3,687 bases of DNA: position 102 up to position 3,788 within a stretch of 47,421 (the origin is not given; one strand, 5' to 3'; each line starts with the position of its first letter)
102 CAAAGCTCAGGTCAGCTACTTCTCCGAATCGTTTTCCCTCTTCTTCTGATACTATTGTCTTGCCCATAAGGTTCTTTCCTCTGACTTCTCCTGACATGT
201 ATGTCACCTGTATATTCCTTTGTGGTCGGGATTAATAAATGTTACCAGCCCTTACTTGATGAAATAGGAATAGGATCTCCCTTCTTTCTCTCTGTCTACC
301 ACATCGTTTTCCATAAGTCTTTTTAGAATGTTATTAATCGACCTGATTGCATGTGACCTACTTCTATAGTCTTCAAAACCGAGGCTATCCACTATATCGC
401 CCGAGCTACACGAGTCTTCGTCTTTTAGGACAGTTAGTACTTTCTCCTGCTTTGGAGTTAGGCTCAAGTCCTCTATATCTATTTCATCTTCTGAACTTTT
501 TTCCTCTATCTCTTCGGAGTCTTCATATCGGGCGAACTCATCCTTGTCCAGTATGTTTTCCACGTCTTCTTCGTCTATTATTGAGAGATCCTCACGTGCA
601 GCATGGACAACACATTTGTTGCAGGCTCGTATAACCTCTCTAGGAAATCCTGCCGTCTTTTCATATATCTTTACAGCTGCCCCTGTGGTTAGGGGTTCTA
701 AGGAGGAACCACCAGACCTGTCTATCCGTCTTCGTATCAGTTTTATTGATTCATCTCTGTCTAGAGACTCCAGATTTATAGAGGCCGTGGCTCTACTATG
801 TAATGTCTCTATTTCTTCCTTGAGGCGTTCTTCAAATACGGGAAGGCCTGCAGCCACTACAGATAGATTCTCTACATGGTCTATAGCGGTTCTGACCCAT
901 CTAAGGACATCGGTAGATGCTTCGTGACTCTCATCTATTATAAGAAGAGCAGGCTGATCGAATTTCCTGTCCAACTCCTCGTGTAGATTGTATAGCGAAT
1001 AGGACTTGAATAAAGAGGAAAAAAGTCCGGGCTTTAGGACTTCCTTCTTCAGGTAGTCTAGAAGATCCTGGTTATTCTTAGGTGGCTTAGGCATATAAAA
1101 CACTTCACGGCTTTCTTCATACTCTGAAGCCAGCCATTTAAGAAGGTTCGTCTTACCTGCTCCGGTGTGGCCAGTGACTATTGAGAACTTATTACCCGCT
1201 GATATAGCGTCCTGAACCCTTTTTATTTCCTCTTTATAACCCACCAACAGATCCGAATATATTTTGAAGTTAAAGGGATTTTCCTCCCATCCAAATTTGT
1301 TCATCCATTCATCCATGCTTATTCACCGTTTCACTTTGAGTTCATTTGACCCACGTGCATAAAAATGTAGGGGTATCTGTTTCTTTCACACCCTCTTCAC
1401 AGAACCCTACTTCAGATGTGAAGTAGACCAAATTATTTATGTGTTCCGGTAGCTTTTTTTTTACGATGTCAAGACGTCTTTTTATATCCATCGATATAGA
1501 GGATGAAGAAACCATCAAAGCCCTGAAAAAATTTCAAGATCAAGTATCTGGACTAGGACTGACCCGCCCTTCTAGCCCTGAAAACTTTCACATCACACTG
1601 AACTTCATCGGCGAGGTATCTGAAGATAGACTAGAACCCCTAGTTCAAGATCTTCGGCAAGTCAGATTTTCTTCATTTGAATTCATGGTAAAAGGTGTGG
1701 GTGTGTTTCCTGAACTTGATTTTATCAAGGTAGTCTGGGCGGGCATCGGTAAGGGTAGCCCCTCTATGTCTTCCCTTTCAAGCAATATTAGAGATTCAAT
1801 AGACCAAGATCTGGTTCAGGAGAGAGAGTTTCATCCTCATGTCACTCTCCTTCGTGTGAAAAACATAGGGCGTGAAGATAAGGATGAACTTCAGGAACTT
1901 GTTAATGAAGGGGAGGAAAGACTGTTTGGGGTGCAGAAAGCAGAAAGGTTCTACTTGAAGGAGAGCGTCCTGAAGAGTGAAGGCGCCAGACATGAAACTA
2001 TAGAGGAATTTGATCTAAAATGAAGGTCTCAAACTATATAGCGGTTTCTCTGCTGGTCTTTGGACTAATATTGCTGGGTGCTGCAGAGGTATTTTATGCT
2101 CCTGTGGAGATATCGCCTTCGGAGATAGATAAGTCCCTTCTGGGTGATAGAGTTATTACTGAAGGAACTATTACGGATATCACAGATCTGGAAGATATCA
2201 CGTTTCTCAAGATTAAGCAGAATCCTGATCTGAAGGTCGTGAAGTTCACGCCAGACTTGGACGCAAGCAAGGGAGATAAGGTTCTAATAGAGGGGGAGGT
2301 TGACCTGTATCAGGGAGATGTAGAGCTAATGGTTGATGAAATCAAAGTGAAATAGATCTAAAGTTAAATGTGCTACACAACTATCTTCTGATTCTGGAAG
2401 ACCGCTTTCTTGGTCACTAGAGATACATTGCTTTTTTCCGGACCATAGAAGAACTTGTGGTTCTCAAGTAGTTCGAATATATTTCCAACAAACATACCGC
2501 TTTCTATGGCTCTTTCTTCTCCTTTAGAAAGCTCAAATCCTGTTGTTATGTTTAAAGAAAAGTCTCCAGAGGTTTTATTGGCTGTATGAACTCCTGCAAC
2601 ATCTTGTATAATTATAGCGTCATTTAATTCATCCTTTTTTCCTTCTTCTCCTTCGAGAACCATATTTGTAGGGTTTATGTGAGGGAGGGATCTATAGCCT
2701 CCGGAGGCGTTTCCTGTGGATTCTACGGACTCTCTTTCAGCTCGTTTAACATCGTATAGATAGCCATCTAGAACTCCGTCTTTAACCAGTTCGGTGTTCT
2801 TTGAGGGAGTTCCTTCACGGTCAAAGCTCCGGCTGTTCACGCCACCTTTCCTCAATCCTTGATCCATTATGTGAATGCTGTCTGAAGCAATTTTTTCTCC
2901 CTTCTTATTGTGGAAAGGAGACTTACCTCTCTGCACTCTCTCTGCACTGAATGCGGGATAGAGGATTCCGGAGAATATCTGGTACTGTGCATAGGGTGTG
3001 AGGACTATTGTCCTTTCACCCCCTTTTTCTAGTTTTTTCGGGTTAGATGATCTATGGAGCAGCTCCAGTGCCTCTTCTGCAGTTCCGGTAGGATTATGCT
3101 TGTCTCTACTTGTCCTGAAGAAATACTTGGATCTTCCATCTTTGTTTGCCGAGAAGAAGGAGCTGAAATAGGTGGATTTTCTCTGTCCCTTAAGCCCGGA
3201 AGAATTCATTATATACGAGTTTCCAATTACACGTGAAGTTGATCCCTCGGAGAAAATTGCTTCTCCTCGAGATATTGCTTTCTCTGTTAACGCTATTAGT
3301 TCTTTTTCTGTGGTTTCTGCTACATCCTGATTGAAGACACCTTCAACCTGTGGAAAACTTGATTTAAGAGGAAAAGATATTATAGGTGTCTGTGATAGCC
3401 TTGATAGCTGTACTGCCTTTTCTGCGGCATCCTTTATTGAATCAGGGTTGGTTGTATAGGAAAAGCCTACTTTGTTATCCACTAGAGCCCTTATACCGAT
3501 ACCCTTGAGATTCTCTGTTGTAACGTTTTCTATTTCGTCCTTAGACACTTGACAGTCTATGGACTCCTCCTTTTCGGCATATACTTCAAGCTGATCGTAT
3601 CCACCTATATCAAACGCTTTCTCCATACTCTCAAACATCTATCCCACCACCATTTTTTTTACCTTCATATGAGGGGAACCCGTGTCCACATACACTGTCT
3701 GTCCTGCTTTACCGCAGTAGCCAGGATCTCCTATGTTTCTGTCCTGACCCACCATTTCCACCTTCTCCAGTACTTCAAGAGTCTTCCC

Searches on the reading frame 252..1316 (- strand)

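Call 8: search_protein_families(library=pfam, proteins=[window:252-1316:-], max_evalue=0.001)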
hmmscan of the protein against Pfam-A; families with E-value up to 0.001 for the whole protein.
window:252-1316:- (354 aa): 8 families
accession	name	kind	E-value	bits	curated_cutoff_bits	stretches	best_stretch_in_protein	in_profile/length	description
PF13401.12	AAA_22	-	7e-14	52.7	27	1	41-165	4-130/130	AAA domain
PF03965.22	Penicillinase_R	-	9.3e-07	29.6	22.6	1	286-352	1-63/115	Penicillinase repressor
PF13604.12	AAA_30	-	1.1e-06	29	27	1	34-147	10-114/191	AAA domain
PF13173.12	AAA_14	-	5e-06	27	27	1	42-182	2-120/129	AAA domain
PF01637.24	ATPase_2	-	2.1e-05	24.9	33.2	1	29-229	6-223/225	ATPase domain predominantly from Archaea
PF13191.12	AAA_16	-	0.00011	23.1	32.6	0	24-147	2-158/167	AAA ATPase domain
PF04851.21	ResIII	-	0.00043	20.7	22.5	0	111-140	118-143/164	Type III restriction enzyme, res subunit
PF20720.3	nSTAND3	-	0.00059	20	27.2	0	40-91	15-66/155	Novel STAND NTPase 3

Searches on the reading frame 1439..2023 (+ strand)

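Call 8: search_protein_families(library=pfam, proteins=[window:1439-2023:+], max_evalue=0.001)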
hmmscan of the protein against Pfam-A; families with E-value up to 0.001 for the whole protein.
window:1439-2023:+ (194 aa): 3 families
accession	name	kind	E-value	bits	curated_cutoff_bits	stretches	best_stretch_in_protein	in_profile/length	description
PF02834.22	LigT_PEase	-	2.4e-22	79.4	23.3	2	22-100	4-87/87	LigT like Phosphoesterase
PF13563.12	2_5_RNA_ligase2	-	2.4e-10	41.1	27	1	49-142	25-118/152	2'-5' RNA ligase superfamily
PF10469.15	AKAP7_NLS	-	7e-10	39.6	24.4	1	15-178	4-192/208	AKAP7 2'5' RNA ligase-like domain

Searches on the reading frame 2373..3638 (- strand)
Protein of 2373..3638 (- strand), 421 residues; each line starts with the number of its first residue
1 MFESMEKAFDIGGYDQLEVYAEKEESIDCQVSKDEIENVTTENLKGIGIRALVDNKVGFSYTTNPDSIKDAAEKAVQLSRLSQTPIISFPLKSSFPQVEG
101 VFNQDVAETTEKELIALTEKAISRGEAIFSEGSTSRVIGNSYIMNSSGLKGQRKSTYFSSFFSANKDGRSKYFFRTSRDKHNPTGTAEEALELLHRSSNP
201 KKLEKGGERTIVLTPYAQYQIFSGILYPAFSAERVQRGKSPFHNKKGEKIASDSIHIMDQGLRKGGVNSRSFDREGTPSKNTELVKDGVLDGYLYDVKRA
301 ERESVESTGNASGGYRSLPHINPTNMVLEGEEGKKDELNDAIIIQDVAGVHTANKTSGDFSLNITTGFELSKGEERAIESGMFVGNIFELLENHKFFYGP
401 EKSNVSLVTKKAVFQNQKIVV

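Call 8: search_protein_families(library=pfam, proteins=[window:2373-3638:-], max_evalue=0.001)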
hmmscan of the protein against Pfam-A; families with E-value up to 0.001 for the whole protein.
window:2373-3638:- (421 aa): 3 families
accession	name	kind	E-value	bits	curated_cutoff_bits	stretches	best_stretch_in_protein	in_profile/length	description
PF19289.4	PmbA_TldD_3rd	-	1.4e-49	168.7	22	1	207-394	2-193/220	PmbA/TldA metallopeptidase C-terminal domain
PF01523.21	PmbA_TldD_1st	-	4e-14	52.9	20.9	1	18-78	2-64/65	PmbA/TldA metallopeptidase domain 1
PF19290.4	PmbA_TldD_2nd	-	0.00034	21.5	20.9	1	113-194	13-105/109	PmbA/TldA metallopeptidase central domain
